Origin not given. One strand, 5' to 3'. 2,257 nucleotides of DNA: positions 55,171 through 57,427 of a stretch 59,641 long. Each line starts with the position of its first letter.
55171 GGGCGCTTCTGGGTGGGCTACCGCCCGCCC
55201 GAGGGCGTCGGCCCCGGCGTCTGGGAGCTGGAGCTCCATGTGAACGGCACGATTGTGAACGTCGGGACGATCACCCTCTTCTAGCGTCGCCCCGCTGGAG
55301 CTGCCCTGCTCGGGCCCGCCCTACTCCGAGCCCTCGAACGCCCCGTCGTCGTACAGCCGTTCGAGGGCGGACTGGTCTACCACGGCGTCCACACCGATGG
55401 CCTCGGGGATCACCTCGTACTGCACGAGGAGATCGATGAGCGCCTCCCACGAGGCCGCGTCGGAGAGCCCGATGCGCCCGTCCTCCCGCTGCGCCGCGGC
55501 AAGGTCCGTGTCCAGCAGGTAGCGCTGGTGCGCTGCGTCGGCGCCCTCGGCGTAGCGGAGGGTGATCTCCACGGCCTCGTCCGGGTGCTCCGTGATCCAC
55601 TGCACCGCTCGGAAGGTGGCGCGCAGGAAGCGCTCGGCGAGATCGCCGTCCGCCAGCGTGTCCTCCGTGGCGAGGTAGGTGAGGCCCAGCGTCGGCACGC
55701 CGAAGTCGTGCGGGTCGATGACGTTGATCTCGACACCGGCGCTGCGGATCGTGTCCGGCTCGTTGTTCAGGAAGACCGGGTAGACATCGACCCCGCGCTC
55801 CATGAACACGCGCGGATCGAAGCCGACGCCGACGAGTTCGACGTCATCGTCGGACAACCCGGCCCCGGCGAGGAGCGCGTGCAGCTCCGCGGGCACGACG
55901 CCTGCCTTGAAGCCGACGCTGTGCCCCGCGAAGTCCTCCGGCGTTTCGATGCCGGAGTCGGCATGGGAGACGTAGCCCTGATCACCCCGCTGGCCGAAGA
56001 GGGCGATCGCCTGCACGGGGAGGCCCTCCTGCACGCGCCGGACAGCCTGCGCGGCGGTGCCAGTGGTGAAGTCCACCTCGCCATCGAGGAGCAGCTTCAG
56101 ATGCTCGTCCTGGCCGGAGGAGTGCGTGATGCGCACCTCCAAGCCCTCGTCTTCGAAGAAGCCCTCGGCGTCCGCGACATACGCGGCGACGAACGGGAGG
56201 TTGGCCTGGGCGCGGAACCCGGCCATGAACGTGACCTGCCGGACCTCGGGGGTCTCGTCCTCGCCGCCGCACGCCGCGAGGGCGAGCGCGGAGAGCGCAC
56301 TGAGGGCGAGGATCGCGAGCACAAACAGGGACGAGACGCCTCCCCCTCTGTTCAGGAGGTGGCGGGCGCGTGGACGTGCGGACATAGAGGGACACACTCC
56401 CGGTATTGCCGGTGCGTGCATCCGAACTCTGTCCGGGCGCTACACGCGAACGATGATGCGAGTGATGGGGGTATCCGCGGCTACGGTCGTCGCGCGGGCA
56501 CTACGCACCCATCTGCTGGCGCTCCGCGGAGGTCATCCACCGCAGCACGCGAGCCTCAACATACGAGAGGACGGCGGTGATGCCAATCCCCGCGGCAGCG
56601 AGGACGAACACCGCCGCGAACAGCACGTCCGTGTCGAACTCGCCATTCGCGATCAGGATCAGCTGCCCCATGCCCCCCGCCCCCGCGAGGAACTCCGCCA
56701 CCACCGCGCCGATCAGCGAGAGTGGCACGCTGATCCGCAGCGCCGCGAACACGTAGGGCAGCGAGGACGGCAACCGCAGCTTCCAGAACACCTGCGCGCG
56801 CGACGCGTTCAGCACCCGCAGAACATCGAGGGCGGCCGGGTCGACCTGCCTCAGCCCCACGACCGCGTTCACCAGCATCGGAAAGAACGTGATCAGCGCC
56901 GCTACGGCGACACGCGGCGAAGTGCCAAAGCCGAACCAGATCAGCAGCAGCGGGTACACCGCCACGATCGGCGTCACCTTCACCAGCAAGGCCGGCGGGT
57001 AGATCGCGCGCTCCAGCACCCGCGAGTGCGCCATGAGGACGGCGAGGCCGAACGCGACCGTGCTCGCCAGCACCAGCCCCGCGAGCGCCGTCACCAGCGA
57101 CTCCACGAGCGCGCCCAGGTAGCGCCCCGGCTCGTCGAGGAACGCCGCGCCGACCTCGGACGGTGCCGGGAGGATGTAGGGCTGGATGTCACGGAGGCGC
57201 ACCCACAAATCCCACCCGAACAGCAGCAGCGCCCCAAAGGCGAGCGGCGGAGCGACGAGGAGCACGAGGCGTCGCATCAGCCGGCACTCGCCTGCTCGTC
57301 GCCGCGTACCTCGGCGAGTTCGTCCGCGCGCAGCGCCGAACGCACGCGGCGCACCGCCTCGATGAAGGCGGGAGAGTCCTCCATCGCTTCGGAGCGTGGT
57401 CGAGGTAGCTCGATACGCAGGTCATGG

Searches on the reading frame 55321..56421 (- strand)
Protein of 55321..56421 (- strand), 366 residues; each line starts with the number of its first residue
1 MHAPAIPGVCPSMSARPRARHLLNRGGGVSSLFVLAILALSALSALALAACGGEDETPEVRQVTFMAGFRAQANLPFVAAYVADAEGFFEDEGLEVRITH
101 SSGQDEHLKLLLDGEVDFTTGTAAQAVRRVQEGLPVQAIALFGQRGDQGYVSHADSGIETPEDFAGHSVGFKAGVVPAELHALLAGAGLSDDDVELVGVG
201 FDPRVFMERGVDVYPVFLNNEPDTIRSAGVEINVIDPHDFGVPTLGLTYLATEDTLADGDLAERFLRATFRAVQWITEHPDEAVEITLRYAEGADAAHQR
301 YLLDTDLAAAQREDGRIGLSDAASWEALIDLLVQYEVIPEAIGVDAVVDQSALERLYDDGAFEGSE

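Call 36: search_protein_families(library=pfam, proteins=[window:55321-56421:-], max_evalue=0.001)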
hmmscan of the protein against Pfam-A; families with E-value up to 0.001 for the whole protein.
window:55321-56421:- (366 aa): 3 families
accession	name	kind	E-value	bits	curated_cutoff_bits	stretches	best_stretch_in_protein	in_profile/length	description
PF09084.16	NMT1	-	1e-41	143.7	20.5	1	77-283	4-216/216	NMT1/THI5 like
PF12974.12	Phosphonate-bd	-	7.5e-05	22.7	27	1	93-172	28-111/242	ABC transporter, phosphonate, periplasmic substrate-binding protein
PF13379.11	NMT1_2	-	0.00041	20.7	24.7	0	79-141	20-84/252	NMT1-like family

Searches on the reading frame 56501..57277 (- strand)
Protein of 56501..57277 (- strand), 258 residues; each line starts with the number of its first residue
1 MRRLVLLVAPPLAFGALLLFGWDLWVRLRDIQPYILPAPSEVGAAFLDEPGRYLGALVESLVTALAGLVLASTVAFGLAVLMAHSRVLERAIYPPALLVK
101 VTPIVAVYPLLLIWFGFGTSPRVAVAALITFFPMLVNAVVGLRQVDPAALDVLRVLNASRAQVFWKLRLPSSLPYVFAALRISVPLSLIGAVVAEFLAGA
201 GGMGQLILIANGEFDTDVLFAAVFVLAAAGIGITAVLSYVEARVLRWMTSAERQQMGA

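Call 36: search_protein_families(library=pfam, proteins=[window:56501-57277:-], max_evalue=0.001)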
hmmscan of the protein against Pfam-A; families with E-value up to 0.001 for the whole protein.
window:56501-57277:- (258 aa): 1 family
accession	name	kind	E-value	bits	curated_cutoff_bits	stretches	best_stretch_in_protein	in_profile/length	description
PF00528.27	BPD_transp_1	-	9.9e-27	94.3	26.4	1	76-244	2-182/184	Binding-protein-dependent transport system inner membrane component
